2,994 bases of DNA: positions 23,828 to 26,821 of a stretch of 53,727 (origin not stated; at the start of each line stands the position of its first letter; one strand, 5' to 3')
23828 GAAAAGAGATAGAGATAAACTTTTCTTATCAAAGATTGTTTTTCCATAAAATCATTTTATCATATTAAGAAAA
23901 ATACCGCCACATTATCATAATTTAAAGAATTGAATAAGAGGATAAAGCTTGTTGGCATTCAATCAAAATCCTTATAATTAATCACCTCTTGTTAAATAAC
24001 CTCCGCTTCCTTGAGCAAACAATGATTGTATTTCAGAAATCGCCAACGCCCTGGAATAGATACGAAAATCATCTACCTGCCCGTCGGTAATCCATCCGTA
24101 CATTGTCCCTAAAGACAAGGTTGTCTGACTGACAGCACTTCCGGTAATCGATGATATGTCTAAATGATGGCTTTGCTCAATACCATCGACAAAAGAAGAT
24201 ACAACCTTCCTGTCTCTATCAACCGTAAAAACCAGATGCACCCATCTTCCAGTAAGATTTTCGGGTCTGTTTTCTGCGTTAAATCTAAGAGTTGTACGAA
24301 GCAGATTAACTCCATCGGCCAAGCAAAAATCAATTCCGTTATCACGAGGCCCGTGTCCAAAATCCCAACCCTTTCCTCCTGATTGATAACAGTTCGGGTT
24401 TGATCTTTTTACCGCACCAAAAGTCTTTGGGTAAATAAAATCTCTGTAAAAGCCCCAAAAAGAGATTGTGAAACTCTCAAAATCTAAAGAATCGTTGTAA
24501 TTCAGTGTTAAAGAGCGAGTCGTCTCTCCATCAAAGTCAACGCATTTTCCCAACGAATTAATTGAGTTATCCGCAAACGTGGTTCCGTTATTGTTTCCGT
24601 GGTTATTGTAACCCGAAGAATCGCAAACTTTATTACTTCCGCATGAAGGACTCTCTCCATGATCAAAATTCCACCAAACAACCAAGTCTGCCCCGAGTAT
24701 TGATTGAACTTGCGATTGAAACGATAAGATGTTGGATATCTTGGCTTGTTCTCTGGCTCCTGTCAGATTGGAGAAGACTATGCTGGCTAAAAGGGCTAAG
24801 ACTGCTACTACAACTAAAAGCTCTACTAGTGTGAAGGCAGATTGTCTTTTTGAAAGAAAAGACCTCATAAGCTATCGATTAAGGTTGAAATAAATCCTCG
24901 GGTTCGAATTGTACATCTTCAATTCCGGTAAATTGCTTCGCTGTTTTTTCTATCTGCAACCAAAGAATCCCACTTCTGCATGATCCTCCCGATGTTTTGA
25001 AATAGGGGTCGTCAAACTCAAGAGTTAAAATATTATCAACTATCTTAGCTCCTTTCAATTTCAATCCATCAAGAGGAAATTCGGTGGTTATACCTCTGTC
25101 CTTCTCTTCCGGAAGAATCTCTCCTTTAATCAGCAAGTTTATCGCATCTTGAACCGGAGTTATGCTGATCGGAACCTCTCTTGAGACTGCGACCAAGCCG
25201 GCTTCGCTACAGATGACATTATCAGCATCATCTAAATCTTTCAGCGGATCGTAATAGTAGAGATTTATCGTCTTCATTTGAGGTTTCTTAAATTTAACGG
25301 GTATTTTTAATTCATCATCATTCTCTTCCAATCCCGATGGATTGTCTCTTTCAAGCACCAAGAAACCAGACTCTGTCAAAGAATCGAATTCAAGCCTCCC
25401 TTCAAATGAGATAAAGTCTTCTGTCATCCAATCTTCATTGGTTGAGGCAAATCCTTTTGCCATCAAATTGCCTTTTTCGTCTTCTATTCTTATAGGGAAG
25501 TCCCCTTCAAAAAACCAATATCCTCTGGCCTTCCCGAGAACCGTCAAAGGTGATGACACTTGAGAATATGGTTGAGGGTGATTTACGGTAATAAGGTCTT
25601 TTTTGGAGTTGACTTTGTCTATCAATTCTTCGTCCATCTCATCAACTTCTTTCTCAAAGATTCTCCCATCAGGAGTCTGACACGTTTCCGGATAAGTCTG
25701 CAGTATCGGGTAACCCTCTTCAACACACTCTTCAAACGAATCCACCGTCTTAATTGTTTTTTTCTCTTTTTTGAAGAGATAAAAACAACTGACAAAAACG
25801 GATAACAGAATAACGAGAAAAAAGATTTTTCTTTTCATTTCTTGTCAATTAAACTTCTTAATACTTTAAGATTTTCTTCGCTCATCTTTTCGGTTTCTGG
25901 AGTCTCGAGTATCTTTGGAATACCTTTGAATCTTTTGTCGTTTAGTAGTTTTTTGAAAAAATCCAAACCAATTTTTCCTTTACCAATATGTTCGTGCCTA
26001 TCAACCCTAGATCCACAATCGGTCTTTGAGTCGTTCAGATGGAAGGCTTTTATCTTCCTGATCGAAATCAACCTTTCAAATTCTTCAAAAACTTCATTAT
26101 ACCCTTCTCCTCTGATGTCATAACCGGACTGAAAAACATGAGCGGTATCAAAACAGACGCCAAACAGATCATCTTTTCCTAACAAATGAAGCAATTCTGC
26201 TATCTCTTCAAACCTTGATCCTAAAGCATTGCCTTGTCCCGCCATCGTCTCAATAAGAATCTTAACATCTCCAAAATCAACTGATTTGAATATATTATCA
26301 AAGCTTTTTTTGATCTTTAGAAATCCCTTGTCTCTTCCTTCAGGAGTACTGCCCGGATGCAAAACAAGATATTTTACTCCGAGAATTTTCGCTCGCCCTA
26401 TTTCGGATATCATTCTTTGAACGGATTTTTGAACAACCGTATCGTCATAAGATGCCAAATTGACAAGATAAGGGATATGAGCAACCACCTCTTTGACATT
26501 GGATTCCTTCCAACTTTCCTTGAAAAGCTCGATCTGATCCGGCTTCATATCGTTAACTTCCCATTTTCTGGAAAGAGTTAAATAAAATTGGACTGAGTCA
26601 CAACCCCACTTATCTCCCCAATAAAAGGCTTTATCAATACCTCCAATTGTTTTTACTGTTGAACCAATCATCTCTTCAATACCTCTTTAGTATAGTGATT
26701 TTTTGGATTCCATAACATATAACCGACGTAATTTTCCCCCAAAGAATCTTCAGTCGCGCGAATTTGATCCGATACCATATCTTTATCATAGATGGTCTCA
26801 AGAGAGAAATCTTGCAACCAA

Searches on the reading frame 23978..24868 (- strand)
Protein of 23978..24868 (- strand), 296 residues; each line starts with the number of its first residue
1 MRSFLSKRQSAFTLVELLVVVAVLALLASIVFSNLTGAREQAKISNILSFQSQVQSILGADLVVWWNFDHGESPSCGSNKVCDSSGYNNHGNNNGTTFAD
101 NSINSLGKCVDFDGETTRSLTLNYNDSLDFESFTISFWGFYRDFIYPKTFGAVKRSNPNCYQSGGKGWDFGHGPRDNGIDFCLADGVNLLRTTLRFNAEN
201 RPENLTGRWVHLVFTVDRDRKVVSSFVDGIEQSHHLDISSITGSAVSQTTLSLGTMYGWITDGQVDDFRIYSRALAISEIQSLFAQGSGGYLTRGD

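Call 10: search_protein_families(library=pfam, proteins=[window:23978-24868:-], max_evalue=0.01)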
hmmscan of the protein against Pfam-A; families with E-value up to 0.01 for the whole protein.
window:23978-24868:- (296 aa): 3 families
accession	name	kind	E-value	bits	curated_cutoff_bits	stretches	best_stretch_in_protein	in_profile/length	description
PF13385.13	Laminin_G_3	-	2.7e-13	50.8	27.6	1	117-281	4-151/151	Concanavalin A-like lectin/glucanases superfamily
PF07963.17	N_methyl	-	1.1e-07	31.5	21.2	1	7-32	2-27/27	Prokaryotic N-terminal methylation motif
PF07953.20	Toxin_R_bind_N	-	2.5e-05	24.5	23.8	1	79-275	2-191/191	Clostridium neurotoxin, N-terminal receptor binding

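Call 11: search_protein_families(library=ncbifam, proteins=[window:23978-24868:-], max_evalue=0.01)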
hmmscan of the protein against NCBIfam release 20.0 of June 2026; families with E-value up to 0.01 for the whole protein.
window:23978-24868:- (296 aa): 10 families
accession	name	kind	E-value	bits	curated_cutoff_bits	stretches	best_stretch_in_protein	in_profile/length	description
NF052521.1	TafC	equivalog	1.7e-08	34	410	1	63-290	149-369/373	TafC family fimbrial protein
TIGR01710.1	typeII_sec_gspG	equivalog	8.9e-06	25.8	88.85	1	11-57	2-45/134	type II secretion system major pseudopilin GspG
TIGR02532.1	IV_pilin_GFxxxE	domain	9.1e-06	25.3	16.3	1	9-31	1-23/24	prepilin-type N-terminal cleavage/methylation domain-containing protein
NF007862.0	PRK10574.1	equivalog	0.00058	20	138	1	7-62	2-55/145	prepilin peptidase-dependent pilin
NF041013.1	T4P_ComGE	equivalog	0.00072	19.6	49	1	7-44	1-38/83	competence type IV pilus minor pilin ComGE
NF040999.1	pilin_ComGC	equivalog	0.00077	19.6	75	1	10-46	2-38/84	competence type IV pilus major pilin ComGC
NF041775.1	typeIV_PilA_Myxo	equivalog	0.0008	19.4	400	1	5-45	6-46/214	type IV pilin protein PilA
TIGR02596.1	TIGR02596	subfamily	0.002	18.2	70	1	12-38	1-27/196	Verru_Chthon cassette protein D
TIGR01708.2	typeII_sec_gspH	equivalog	0.0043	17.1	80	1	9-46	1-38/169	type II secretion system minor pseudopilin GspH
NF040982.1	ComGD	equivalog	0.005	17.3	70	1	9-55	1-48/139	competence type IV pilus minor pilin ComGD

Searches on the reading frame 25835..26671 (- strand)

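Call 11: search_protein_families(library=ncbifam, proteins=[window:25835-26671:-], max_evalue=0.01)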
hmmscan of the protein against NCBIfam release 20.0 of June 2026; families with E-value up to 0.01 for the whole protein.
window:25835-26671:- (278 aa): 7 families
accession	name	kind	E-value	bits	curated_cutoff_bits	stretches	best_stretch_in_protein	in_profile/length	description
TIGR00587.1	nfo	subfamily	4.2e-80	269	129.65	1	1-272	2-277/279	deoxyribonuclease IV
NF002197.0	PRK01060.1-2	equivalog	6.1e-72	242.2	376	1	2-273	12-286/289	deoxyribonuclease IV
NF002199.0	PRK01060.1-4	equivalog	4.7e-63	212.9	315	1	1-275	3-279/282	deoxyribonuclease IV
NF002196.0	PRK01060.1-1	equivalog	8.4e-63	212.4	333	1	41-269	45-272/297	deoxyribonuclease IV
NF002198.0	PRK01060.1-3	equivalog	2.1e-29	102.9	244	1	2-272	5-249/253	deoxyribonuclease IV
NF041277.1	coba_remo_CbiR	equivalog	5.3e-07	29.4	105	1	24-250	25-228/249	cobamide remodeling phosphodiesterase CbiR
TIGR01529.1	argR_whole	equivalog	0.0014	18.6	130.45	1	72-158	26-111/146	arginine repressor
